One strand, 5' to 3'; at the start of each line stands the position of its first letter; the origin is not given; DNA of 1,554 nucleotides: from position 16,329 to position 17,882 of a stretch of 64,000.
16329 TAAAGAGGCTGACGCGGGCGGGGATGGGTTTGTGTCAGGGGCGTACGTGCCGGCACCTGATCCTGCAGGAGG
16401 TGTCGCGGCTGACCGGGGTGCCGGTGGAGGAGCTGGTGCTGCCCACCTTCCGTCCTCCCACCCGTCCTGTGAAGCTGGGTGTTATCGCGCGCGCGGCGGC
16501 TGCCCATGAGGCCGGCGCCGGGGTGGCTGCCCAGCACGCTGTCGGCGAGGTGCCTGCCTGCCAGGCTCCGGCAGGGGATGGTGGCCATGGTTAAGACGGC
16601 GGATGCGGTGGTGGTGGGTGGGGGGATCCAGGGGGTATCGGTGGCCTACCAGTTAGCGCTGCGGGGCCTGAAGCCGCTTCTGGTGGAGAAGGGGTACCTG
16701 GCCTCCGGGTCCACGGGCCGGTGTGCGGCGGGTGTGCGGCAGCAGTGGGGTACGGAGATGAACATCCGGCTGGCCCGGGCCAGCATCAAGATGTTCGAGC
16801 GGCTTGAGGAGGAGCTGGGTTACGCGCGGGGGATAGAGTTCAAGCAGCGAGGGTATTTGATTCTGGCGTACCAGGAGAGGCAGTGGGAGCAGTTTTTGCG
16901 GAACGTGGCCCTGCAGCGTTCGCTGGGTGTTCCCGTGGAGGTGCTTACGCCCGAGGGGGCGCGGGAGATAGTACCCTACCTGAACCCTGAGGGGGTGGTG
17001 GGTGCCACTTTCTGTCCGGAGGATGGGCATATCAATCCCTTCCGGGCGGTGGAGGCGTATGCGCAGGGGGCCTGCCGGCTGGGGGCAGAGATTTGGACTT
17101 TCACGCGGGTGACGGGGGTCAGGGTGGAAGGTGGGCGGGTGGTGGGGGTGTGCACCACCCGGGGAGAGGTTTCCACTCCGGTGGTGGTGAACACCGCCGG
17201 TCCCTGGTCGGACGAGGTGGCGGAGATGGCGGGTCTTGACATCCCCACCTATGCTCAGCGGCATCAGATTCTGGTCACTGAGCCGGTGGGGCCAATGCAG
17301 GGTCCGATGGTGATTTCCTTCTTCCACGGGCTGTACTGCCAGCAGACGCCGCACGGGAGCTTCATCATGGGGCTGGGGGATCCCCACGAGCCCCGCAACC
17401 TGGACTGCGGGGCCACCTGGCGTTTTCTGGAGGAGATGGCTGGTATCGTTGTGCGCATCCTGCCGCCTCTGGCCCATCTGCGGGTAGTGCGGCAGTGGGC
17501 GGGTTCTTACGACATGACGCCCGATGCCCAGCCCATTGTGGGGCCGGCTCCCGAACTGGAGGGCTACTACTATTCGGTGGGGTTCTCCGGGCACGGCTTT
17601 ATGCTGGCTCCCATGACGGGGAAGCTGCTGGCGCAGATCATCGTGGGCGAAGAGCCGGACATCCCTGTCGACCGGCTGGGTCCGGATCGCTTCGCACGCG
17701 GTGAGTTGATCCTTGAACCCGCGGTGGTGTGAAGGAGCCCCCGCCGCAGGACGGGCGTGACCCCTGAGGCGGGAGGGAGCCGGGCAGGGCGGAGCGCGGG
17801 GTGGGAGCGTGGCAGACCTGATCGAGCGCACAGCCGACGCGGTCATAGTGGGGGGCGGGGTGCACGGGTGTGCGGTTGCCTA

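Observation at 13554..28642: GntR-associated ~15 kb catabolic island for an N-alkylated / cyclic amino acid (opine- or (hydroxy)proline-like substrate)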

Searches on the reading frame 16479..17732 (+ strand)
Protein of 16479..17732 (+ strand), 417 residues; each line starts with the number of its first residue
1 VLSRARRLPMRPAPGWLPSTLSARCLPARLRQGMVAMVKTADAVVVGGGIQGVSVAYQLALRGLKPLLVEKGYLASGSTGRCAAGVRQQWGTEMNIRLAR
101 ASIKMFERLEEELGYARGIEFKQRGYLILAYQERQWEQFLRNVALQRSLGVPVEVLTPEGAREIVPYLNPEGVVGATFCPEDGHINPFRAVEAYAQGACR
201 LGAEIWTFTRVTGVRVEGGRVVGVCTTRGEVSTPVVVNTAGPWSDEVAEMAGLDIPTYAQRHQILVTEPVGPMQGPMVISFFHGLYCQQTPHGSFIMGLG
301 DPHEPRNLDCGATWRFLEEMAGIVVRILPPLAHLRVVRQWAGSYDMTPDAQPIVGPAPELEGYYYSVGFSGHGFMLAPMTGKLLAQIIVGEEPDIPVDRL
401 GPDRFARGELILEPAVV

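Call 3: search_protein_families(library=pfam, proteins=[window:16479-17732:+])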
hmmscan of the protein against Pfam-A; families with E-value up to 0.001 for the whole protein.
window:16479-17732:+ (417 aa): 3 families
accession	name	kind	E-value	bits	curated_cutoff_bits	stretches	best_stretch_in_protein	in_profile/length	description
PF01266.30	DAO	-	1.4e-82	278.5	27.9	1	42-386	1-352/353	FAD dependent oxidoreductase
PF00890.30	FAD_binding_2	-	6.8e-05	22.7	20.4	1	42-227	1-181/414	FAD binding domain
PF13450.12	NAD_binding_8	-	0.00022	21.9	21.9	1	45-77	1-33/68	NAD(P)-binding Rossmann-like domain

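Call 6: search_protein_families(library=ncbifam, proteins=[window:16479-17732:+], max_evalue=0.00001)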
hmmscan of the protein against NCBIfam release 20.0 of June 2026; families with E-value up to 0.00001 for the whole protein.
window:16479-17732:+ (417 aa): 22 families
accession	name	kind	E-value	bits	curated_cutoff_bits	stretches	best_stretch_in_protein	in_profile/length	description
TIGR01373.1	soxB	subfamily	1.8e-59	201.6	529.45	1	40-411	30-405/407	sarcosine oxidase subunit beta family protein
TIGR02352.1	thiamin_ThiO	equivalog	4.6e-43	147.6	250.8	1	44-391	2-350/351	glycine oxidase ThiO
NF008425.0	PRK11259.1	equivalog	5.1e-33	114.5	257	1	39-406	3-376/377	N-methyl-L-tryptophan oxidase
NF001933.0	PRK00711.1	subfamily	2.2e-29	102.7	383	2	91-259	104-272/429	D-amino acid dehydrogenase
TIGR01377.1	soxA_mon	subfamily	9.9e-29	100.3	479.65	1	42-405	2-375/381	amino oxidase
TIGR03377.1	glycerol3P_GlpA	equivalog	1.2e-28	100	552.8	1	42-268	1-228/530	anaerobic glycerol-3-phosphate dehydrogenase subunit GlpA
NF008313.0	PRK11101.1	equivalog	2.4e-24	85.8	425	1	39-266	7-235/548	anaerobic glycerol-3-phosphate dehydrogenase subunit A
TIGR03364.1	HpnW_proposed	hypoth_equivalog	7.2e-20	71.4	285.1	1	42-237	2-190/365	TIGR03364 family FAD-dependent oxidoreductase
NF002480.1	PRK01747.1-1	equivalog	1.2e-15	57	540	1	38-398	246-625/645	bifunctional tRNA (5-methylaminomethyl-2-thiouridine)(34)-methyltransferase MnmC2/FAD-dependent 5-carboxymethylaminomethyl-2-thiouridine(34)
NF050086.1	pipecolate_AmaA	exception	4.1e-15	55.4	600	1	32-244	17-237/425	L-pipecolate oxidase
NF008726.1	PRK11728.1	equivalog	9.1e-14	51.1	299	1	42-255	2-213/389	L-2-hydroxyglutarate oxidase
NF009074.0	PRK12409.1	equivalog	1.9e-13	50.3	494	0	99-258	108-272/410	D-amino acid dehydrogenase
NF033460.1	glycerol3P_ox_II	equivalog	6.8e-13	48.5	460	1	41-254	2-218/361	type 2 glycerol-3-phosphate oxidase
TIGR03197.1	MnmC_Cterm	equivalog_domain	1.1e-12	47.8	174.2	1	43-361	2-320/400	FAD-dependent 5-carboxymethylaminomethyl-2-thiouridine(34) oxidoreductase MnmC1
NF009906.0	PRK13369.1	equivalog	1.1e-12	47.3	352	1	38-82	4-48/502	glycerol-3-phosphate dehydrogenase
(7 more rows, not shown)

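Call 19: search_solved_structures(query=window:16587-17732:+)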
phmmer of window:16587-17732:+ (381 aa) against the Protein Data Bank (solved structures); distinct sequences matched with E-value up to 0.001: 47.
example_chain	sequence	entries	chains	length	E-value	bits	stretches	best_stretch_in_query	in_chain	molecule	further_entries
1y56_B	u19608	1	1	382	2.5e-91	309.6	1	5-374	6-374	sarcosine oxidase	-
3ada_B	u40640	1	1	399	3e-47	164.5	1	3-377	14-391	SARCOSINE OXIDASE BETA SUBUNIT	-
1vrq_B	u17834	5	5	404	3.1e-47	164.5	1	3-377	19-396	Sarcosine oxidase beta subunit | Subunit beta of sarcosine oxidase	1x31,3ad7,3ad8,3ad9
2gag_B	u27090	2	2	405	3e-45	157.9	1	3-377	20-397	heterotetrameric sarcosine oxidase beta-subunit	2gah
7cyx_A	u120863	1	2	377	1.8e-38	135.6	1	4-364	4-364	Glycine oxidase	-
4pab_A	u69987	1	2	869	7e-38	133.7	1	5-371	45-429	Dimethylglycine dehydrogenase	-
4p9s_A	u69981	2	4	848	1.6e-37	132.5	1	5-371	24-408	Dimethylglycine dehydrogenase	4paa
5l46_A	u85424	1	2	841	2.4e-37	131.9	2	5-237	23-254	Dimethylglycine dehydrogenase, mitochondrial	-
4ysh_A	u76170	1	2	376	8.1e-34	120.3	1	5-356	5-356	Glycine oxidase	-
1ng3_A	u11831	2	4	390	1.4e-29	106.4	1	5-357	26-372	Glycine oxidase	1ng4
1ryi_A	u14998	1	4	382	1.7e-28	102.8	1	5-357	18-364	GLYCINE OXIDASE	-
9woz_A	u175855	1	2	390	1.8e-28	102.7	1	5-357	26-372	Glycine oxidase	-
3if9_A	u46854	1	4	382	1.9e-28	102.6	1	5-357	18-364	Glycine oxidase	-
1pj5_A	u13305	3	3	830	9.3e-26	93.8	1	2-239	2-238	N,N-dimethylglycine oxidase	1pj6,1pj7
3gsi_A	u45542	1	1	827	2.9e-25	92.1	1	7-239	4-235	N,N-dimethylglycine oxidase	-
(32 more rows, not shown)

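Call 85: find_related_loci(query=A3, collection=metagenome_contigs, flank=10000)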
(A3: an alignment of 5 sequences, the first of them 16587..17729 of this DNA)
Query A3 (381 aa) in metagenome_contigs; peptide patterns used: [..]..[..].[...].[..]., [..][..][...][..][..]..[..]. (x = any residue, [..] = any of these).
600 stretches matched a pattern (row limit reached: there are more); 291 encode a relative of the query (tblastn E <= 1e-3); the best 80 are kept; 80 distinct loci.
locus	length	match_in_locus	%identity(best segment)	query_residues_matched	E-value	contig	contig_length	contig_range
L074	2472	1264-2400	92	3-381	0e+0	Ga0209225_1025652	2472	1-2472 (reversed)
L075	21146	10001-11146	71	1-381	0e+0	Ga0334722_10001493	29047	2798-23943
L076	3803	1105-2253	65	1-381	2e-176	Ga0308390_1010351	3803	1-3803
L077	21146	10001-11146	62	1-381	5e-165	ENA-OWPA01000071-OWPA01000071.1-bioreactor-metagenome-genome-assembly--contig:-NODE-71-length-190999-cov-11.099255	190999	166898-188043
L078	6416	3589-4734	63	1-381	1e-164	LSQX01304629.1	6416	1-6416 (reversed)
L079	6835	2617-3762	62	1-381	1e-161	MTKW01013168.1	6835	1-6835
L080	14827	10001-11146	60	1-381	2e-160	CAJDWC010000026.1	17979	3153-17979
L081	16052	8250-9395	60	1-381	2e-160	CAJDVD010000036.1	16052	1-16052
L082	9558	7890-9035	62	1-381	5e-160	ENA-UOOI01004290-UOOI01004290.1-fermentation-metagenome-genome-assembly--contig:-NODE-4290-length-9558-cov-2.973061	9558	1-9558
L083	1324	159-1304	62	1-381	2e-175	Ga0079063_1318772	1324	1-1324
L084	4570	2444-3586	58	1-381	4e-159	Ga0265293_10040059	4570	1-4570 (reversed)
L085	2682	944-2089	63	1-381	2e-164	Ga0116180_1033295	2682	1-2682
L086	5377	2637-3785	60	3-381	2e-156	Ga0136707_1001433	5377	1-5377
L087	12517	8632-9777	63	1-381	2e-153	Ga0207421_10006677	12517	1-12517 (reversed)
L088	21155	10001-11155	60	1-381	1e-151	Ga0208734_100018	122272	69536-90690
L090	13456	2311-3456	59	1-381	2e-151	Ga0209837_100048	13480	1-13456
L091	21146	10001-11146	59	1-381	6e-151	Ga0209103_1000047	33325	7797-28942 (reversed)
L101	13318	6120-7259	58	1-379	2e-148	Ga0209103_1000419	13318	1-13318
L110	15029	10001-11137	59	3-381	6e-146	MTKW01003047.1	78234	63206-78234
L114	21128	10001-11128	59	6-381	3e-144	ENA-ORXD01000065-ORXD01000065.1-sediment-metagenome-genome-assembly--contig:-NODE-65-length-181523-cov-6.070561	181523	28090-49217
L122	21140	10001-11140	56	3-381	9e-143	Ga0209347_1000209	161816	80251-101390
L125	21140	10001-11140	57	3-381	2e-142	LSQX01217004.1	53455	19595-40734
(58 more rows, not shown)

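Call 88: search_protein_families(library=pfam, proteins=[L114:11602-13458:+, L110:11189-11605:+, L122:585-2324:-, L101:7662-9221:+, L101:9221-9766:+, L090:6299-7480:+, L125:6447-8168:+, L122:11159-12790:+, L091:15743-16738:+, L122:2568-3758:+], max_evalue=0.00001)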
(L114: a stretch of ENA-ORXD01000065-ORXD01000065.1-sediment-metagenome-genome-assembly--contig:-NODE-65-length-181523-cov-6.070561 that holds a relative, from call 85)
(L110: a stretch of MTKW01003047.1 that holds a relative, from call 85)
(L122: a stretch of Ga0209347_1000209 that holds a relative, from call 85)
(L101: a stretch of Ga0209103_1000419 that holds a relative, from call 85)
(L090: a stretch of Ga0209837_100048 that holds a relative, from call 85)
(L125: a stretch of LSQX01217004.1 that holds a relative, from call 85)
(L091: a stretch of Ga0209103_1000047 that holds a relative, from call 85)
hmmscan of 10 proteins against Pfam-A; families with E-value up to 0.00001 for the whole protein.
L114:11602-13458:+ (618 aa): 2 families
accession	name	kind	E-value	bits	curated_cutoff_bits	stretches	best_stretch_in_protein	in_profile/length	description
PF01314.23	AFOR_C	-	3.6e-122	408.7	27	1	227-609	3-385/385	Aldehyde ferredoxin oxidoreductase, domains 2 & 3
PF02730.20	AFOR_N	-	2.4e-80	269.4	29.8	1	13-212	1-199/199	Aldehyde ferredoxin oxidoreductase, N-terminal domain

L110:11189-11605:+ (138 aa): 12 families
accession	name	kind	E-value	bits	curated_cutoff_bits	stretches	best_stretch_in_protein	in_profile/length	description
PF00037.32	Fer4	-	3.2e-23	81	21.1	1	74-96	1-23/24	4Fe-4S binding domain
PF12837.12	Fer4_6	-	9e-19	66.9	25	1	73-95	1-23/24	4Fe-4S binding domain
PF12838.12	Fer4_7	-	4.7e-18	65.8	27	1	52-95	2-52/52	4Fe-4S dicluster domain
PF13237.11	Fer4_10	-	1.2e-16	60.8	25.5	2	49-92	6-53/53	4Fe-4S dicluster domain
PF12797.12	Fer4_2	-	2.3e-15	55.8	24.5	1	73-92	2-21/22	4Fe-4S binding domain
PF13187.11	Fer4_9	-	3.6e-15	56.2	27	2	52-96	2-52/52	4Fe-4S dicluster domain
PF12800.12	Fer4_4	-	1e-14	53.8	24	0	78-94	1-17/17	4Fe-4S binding domain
PF13484.11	Fer4_16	-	8.1e-14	52.6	30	0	52-70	2-20/66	4Fe-4S double cluster binding domain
PF12798.12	Fer4_3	-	2.2e-12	47.2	27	0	81-95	1-15/15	4Fe-4S binding domain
PF14697.11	Fer4_21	-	1.3e-11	44.9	35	1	51-93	7-53/59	4Fe-4S dicluster domain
PF13183.11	Fer4_8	-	2.3e-11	44.5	27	1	7-64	2-66/68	4Fe-4S dicluster domain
PF13534.11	Fer4_17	-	1.1e-07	32.7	22.2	0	107-122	45-60/61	4Fe-4S dicluster domain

L122:585-2324:- (579 aa): 7 families
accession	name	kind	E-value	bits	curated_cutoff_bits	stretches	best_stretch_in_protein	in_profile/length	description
PF00158.32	Sigma54_activat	-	1.4e-70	236.8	20.2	1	263-430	1-167/168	Sigma-54 interaction domain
PF25601.1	AAA_lid_14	-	4.6e-24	84.5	27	1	436-510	1-75/87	AAA+ ATPase lid domain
PF14532.12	Sigma54_activ_2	-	6.7e-21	75.4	25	1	264-435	1-138/138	Sigma-54 interaction domain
PF02954.25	HTH_8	-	1.4e-12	47.5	22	1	543-576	9-42/42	Bacterial regulatory protein, Fis family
PF13426.13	PAS_9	-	3.3e-09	37.4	27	1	138-231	2-103/103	PAS domain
PF00989.32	PAS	-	8.4e-09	35.9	22.6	1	128-229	2-113/113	PAS fold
PF08448.16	PAS_4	-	6.7e-08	33.2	23.1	1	133-233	1-109/110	PAS fold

L101:7662-9221:+ (519 aa): 0 families

L101:9221-9766:+ (181 aa): 1 family
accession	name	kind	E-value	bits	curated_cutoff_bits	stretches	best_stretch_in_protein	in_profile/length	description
PF00929.31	RNase_T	-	1.9e-36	126.5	24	1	9-161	2-163/164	Exonuclease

L090:6299-7480:+ (393 aa): 1 family
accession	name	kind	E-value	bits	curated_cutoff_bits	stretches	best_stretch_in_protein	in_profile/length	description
PF22746.1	SHOCT-like_DUF2089-C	-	4.6e-08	32.8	27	1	12-40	1-29/32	SHOCT-like domain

L125:6447-8168:+ (573 aa): 2 families
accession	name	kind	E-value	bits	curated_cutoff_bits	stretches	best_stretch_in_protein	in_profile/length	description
PF02463.25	SMC_N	-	6.3e-17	62.2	40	1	2-530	2-218/220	RecF/RecN/SMC N terminal domain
PF13476.12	AAA_23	-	1.6e-08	35.8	27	1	5-192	2-171/201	AAA domain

L122:11159-12790:+ (543 aa): 1 family
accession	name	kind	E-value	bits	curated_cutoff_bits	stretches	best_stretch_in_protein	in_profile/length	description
PF00171.27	Aldedh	-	3.6e-101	339.4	23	1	56-522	7-458/461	Aldehyde dehydrogenase family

L091:15743-16738:+ (331 aa): 3 families
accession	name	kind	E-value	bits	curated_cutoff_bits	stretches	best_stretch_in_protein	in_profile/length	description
PF06725.17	3D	-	6.4e-17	62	23.8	1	263-329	3-71/72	3D domain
PF07501.17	G5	-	1.6e-16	60.7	23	1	137-209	2-74/75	G5 domain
PF03990.20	DUF348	-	1.5e-11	44.3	24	1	80-120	1-41/41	G5-linked-Ubiquitin-like domain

L122:2568-3758:+ (396 aa): 3 families
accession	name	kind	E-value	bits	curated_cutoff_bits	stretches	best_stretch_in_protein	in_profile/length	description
PF13458.12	Peripla_BP_6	-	6.5e-75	253.4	31.7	1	43-384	1-343/343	Periplasmic binding protein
PF13433.12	Peripla_BP_5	-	8.7e-32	111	27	1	44-394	1-351/363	Periplasmic binding protein domain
PF01094.35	ANF_receptor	-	9.8e-31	107.5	25.4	1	66-381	5-351/353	Receptor family ligand binding region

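Call 89: search_protein_families(library=ncbifam, proteins=[L122:11159-12790:+, L114:11602-13458:+, L122:2568-3758:+, L101:7662-9221:+], max_evalue=1e-10)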
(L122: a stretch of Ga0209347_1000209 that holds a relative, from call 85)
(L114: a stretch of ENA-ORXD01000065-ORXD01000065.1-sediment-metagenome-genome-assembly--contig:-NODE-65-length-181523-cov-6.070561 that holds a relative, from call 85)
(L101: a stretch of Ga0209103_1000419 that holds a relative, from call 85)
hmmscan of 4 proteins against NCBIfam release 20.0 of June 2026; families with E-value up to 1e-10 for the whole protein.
L122:11159-12790:+ (543 aa): 38 families (the best 25 are shown)
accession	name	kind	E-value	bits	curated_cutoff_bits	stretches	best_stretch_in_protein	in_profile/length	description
TIGR01236.1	D1pyr5carbox1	equivalog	8.5e-239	793.6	613.6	1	13-540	2-532/533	L-glutamate gamma-semialdehyde dehydrogenase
NF002852.0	PRK03137.1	subfamily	3.1e-110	369.4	648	1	41-528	35-513/514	L-glutamate gamma-semialdehyde dehydrogenase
TIGR01237.1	D1pyr5carbox2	equivalog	2.1e-99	333.6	659.65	1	43-528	33-510/511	L-glutamate gamma-semialdehyde dehydrogenase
NF008869.0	PRK11904.1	equivalog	4.8e-79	266.4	747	1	25-526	536-1025/1042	bifunctional proline dehydrogenase/L-glutamate gamma-semialdehyde dehydrogenase PutA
TIGR01238.1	D1pyr5carbox3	equivalog_domain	1.2e-65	222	485.2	1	28-522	23-498/500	L-glutamate gamma-semialdehyde dehydrogenase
NF008772.0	PRK11809.1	equivalog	1.8e-65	221.3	1750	1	41-525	645-1112/1318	trifunctional transcriptional regulator/proline dehydrogenase/L-glutamate gamma-semialdehyde dehydrogenase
NF042993.1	AlphKGSA_gudD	equivalog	1.9e-63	214.9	770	1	52-516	15-471/481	alpha-ketoglutaric semialdehyde dehydrogenase GucD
NF010000.0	PRK13473.1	subfamily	1.2e-61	208.8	615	1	45-506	5-452/475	aminobutyraldehyde dehydrogenase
NF006916.0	PRK09407.1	equivalog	1.1e-60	205.7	521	1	54-528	32-493/526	succinic semialdehyde dehydrogenase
TIGR02299.1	HpaE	equivalog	9.2e-59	199.3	638.35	1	46-523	4-472/488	5-carboxymethyl-2-hydroxymuconate semialdehyde dehydrogenase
TIGR01804.1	BADH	equivalog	4.3e-57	193.6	668.6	1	54-511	11-456/467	betaine-aldehyde dehydrogenase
NF052305.1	DioxValDhHalo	equivalog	5.1e-56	190.5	750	1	52-507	14-460/483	2,5-dioxovalerate dehydrogenase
NF009725.0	PRK13252.1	equivalog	4.7e-54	183.6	593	1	47-512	11-465/488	betaine-aldehyde dehydrogenase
NF040792.1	glyc_ald_dh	equivalog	2.2e-53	181.9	760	1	66-489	25-438/488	D-glyceraldehyde dehydrogenase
NF045736.1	PaDhStyDRhodo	equivalog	1.3e-52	179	800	1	67-511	28-462/479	phenylacetaldehyde dehydrogenase StyD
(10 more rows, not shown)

L114:11602-13458:+ (618 aa): 2 families
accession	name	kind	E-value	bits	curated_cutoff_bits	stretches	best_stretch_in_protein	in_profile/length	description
NF007354.0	PRK09849.1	equivalog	5.7e-69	233.4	868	1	7-231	4-227/703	aldehyde ferredoxin oxidoreductase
NF040818.1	GAPOR_Arch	equivalog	5.7e-15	54.6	1300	0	56-138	44-125/654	glyceraldehyde-3-phosphate:ferredoxin oxidoreductase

L122:2568-3758:+ (396 aa): 3 families
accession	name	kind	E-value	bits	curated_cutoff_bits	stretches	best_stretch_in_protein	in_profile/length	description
NF011933.0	PRK15404.1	subfamily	1.2e-47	162.8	477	1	39-367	22-347/370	high-affinity branched-chain amino acid ABC transporter substrate-binding protein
TIGR03407.1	urea_ABC_UrtA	exception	6e-29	101.1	492.75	1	44-391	1-351/361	urea ABC transporter substrate-binding protein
TIGR03669.1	urea_ABC_arch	equivalog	6.6e-25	87.9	494.8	1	44-382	1-338/375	urea ABC transporter substrate-binding protein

L101:7662-9221:+ (519 aa): 0 families
